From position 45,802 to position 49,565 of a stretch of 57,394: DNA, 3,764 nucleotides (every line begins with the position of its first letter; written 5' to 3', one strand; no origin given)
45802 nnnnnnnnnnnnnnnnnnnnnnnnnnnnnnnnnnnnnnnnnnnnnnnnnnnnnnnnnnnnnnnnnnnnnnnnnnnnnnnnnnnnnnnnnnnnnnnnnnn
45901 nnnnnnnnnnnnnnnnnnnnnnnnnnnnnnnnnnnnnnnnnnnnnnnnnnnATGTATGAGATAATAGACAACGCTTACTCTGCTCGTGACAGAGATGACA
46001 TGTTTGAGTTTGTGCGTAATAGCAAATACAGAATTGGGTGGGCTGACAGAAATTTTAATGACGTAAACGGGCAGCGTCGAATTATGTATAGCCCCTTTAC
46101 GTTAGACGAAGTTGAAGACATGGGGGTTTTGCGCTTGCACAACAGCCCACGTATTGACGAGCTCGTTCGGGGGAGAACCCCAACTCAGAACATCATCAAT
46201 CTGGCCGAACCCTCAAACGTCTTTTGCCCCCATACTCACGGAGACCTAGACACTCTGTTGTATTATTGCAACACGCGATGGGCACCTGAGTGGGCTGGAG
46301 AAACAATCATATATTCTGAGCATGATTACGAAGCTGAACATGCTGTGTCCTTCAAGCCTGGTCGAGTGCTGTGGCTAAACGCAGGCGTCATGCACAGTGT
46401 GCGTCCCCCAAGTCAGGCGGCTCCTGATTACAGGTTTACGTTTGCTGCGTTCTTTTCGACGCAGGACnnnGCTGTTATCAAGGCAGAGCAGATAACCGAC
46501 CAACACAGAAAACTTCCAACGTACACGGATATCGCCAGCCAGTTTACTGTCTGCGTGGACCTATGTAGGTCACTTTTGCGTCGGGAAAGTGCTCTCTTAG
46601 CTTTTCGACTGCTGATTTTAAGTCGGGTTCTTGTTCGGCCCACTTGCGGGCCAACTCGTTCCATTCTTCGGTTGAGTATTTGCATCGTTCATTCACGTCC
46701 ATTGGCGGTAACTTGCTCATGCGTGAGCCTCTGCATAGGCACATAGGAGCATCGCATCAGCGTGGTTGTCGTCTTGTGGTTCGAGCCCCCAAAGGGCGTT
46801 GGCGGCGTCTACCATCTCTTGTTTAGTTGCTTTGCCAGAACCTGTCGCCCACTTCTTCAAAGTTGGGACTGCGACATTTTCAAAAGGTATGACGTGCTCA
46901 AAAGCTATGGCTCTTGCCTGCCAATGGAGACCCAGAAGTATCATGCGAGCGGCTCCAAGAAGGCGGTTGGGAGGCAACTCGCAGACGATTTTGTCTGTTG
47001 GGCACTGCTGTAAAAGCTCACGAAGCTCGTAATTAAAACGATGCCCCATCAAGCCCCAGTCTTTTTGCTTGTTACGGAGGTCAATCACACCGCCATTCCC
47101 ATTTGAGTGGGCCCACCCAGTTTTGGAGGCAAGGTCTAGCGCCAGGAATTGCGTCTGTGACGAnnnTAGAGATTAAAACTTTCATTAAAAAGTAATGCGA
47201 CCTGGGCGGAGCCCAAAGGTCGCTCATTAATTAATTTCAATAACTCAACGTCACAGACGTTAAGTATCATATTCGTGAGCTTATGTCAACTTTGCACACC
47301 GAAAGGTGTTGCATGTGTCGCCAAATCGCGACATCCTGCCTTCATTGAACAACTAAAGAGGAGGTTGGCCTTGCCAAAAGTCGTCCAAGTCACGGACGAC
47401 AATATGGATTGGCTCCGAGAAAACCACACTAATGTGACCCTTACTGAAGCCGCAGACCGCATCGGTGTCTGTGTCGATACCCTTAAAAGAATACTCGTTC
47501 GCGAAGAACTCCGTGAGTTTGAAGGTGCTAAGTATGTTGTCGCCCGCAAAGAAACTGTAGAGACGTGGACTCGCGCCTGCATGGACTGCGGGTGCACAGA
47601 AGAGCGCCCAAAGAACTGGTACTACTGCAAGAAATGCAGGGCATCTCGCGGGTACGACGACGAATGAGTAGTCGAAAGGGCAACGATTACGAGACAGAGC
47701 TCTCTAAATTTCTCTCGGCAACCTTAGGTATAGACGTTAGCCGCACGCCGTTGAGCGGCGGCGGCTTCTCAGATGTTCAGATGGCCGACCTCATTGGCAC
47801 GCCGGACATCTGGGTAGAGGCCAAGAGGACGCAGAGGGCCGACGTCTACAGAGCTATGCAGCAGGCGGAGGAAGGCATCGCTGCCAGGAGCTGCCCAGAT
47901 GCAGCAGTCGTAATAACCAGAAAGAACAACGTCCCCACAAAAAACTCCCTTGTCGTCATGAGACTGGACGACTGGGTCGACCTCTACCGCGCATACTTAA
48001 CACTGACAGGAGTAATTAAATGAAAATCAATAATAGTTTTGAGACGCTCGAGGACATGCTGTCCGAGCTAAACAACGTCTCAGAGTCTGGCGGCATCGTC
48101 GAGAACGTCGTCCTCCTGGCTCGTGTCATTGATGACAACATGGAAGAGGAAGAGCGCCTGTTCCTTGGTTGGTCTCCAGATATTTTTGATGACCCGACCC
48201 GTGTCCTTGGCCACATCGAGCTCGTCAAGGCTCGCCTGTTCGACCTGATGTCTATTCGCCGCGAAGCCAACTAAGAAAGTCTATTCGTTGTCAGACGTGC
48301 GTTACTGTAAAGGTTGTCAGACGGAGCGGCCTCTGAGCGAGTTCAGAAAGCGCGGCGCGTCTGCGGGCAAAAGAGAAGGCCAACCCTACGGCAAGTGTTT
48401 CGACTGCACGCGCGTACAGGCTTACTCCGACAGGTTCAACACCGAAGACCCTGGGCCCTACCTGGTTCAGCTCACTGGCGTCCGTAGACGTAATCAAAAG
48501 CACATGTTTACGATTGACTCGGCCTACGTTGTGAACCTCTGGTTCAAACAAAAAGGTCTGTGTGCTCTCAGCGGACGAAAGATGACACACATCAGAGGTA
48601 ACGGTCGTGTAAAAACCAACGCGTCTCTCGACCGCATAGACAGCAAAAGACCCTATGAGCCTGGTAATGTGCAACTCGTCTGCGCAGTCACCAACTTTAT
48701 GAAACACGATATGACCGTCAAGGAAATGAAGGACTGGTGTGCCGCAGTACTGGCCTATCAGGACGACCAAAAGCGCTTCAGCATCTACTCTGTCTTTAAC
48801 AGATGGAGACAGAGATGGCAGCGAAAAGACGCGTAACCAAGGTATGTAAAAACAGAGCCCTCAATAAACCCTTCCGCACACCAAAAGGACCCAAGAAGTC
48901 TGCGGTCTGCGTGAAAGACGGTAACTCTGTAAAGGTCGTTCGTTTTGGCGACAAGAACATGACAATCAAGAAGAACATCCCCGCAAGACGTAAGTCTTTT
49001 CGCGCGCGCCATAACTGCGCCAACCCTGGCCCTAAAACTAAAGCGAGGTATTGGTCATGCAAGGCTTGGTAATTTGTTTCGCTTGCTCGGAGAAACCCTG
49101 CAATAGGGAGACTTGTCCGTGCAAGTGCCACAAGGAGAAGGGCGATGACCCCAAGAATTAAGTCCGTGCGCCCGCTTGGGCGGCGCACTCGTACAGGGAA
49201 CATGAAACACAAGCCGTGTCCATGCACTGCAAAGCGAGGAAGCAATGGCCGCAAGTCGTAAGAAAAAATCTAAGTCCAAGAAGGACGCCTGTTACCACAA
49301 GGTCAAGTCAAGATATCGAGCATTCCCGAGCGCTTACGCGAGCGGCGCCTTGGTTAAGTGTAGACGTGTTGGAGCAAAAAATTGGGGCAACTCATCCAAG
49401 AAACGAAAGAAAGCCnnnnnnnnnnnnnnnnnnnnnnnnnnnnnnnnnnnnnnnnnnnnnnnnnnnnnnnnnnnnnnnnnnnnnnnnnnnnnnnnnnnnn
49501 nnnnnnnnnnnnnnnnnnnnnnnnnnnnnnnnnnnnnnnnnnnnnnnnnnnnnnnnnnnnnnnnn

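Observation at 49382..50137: Phage-encoded membrane fatty-acid desaturase (compact, Delta9/DesC-like)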

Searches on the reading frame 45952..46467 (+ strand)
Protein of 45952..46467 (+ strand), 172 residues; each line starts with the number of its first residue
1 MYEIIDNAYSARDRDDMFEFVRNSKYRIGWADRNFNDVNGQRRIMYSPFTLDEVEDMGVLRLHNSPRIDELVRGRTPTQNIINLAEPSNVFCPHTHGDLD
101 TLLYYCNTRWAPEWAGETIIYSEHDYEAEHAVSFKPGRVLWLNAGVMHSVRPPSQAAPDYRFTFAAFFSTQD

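Call 67: search_protein_families(library=pfam, proteins=[window:45952-46467:+], max_evalue=0.001)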
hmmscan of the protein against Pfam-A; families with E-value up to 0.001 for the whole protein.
window:45952-46467:+ (172 aa): 1 family
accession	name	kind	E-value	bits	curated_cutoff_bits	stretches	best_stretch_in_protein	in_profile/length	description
PF13640.12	2OG-FeII_Oxy_3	-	2.3e-05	25.7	27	1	101-168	31-97/98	2OG-Fe(II) oxygenase superfamily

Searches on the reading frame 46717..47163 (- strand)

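Call 19: search_protein_families(library=phrogs, proteins=[window:46717-47163:-], max_evalue=0.001)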
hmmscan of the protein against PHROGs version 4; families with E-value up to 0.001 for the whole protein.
window:46717-47163:- (148 aa): 3 families
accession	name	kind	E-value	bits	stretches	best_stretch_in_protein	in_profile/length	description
phrog_159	-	DNA, RNA and nucleotide metabolism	5.8e-22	79.1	1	6-144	90-246/330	RuvC-like Holliday junction resolvase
phrog_18320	-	unknown function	1e-06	29.6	1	58-138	25-115/137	-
phrog_1770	-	DNA, RNA and nucleotide metabolism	0.00044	21.3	1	85-145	83-148/158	Holliday junction resolvase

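Call 20: search_protein_families(library=pfam, proteins=[window:46717-47163:-], max_evalue=0.001)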
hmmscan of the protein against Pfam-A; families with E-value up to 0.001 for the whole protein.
window:46717-47163:- (148 aa): 0 families

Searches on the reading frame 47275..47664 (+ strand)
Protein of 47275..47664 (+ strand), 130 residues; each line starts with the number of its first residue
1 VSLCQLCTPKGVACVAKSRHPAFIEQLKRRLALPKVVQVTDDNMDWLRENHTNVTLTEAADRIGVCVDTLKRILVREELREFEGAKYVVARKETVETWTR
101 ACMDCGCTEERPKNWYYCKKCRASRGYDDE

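Call 19: search_protein_families(library=phrogs, proteins=[window:47275-47664:+], max_evalue=0.001)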
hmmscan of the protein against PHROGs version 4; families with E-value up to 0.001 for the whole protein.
window:47275-47664:+ (130 aa): 0 families

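Call 20: search_protein_families(library=pfam, proteins=[window:47275-47664:+], max_evalue=0.001)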
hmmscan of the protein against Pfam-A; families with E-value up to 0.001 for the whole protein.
window:47275-47664:+ (130 aa): 1 family
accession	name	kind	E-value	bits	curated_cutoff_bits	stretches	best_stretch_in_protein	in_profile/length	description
PF02042.20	RWP-RK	-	0.00098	19.4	29.3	0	50-74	9-33/49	RWP-RK domain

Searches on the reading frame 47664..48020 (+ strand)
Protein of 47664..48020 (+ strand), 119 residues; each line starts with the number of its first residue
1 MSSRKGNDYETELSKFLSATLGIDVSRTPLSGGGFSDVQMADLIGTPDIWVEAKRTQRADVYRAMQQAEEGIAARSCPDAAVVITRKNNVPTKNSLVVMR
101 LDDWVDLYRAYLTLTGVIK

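Call 19: search_protein_families(library=phrogs, proteins=[window:47664-48020:+], max_evalue=0.001)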
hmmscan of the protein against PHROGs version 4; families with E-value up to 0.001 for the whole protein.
window:47664-48020:+ (119 aa): 1 family
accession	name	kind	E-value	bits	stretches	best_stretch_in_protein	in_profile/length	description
phrog_244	-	DNA, RNA and nucleotide metabolism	1.2e-16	62.5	1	3-110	9-112/186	RusA-like Holliday junction resolvase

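Call 20: search_protein_families(library=pfam, proteins=[window:47664-48020:+], max_evalue=0.001)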
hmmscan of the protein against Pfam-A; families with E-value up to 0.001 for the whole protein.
window:47664-48020:+ (119 aa): 1 family
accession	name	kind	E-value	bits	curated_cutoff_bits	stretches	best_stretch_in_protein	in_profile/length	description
PF24608.2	PDDEXK_15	-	1.4e-06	28.8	27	1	2-59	2-66/164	Phage putative PDDEXK endonuclease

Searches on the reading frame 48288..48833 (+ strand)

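Call 19: search_protein_families(library=phrogs, proteins=[window:48288-48833:+], max_evalue=0.001)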
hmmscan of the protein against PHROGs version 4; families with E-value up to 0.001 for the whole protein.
window:48288-48833:+ (182 aa): 6 families
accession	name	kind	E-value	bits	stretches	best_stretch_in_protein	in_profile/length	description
phrog_1035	-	DNA, RNA and nucleotide metabolism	6.8e-18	66.5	1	7-180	66-251/271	endonuclease VII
phrog_3322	-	DNA, RNA and nucleotide metabolism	2.3e-16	61.1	1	44-162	38-156/162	endonuclease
phrog_3118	-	DNA, RNA and nucleotide metabolism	1.8e-09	38.5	1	83-143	41-100/287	HNH endonuclease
phrog_1400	-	moron, auxiliary metabolic gene and host takeover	3.4e-06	28.1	1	68-150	23-97/251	Srd anti-sigma factor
phrog_2633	-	DNA, RNA and nucleotide metabolism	2.2e-05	25.6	1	4-99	13-92/142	endonuclease VII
phrog_3377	-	DNA, RNA and nucleotide metabolism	0.00025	21.9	1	107-181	61-135/196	HNH endonuclease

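Call 20: search_protein_families(library=pfam, proteins=[window:48288-48833:+], max_evalue=0.001)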
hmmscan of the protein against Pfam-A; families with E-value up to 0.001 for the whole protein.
window:48288-48833:+ (182 aa): 0 families

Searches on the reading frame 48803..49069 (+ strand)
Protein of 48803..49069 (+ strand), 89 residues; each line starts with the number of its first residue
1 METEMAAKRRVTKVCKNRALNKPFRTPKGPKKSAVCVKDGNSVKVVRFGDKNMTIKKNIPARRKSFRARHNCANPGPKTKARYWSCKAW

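Call 19: search_protein_families(library=phrogs, proteins=[window:48803-49069:+], max_evalue=0.001)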
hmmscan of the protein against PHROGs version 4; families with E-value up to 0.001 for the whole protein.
window:48803-49069:+ (89 aa): 2 families
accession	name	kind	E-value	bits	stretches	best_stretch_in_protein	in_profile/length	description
phrog_7595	-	unknown function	4.4e-18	66.6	1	15-89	12-96/96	-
phrog_9979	-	unknown function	1.4e-05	25.5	1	16-87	188-258/278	-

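Call 20: search_protein_families(library=pfam, proteins=[window:48803-49069:+], max_evalue=0.001)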
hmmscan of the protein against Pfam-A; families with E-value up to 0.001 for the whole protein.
window:48803-49069:+ (89 aa): 0 families

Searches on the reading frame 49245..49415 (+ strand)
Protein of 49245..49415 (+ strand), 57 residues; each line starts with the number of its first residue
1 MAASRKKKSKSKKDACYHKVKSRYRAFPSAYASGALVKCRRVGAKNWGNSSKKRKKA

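Call 19: search_protein_families(library=phrogs, proteins=[window:49245-49415:+], max_evalue=0.001)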
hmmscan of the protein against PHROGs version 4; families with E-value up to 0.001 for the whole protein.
window:49245-49415:+ (57 aa): 3 families
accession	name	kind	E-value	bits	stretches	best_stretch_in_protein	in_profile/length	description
phrog_727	-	unknown function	7.7e-20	72.5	1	5-54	260-309/450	-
phrog_38880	-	unknown function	2.6e-12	48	1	3-52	150-199/324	-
phrog_3477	-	unknown function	6.2e-09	35.8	1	6-52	427-473/928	-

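Call 20: search_protein_families(library=pfam, proteins=[window:49245-49415:+], max_evalue=0.001)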
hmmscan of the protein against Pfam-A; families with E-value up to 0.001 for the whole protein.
window:49245-49415:+ (57 aa): 0 families
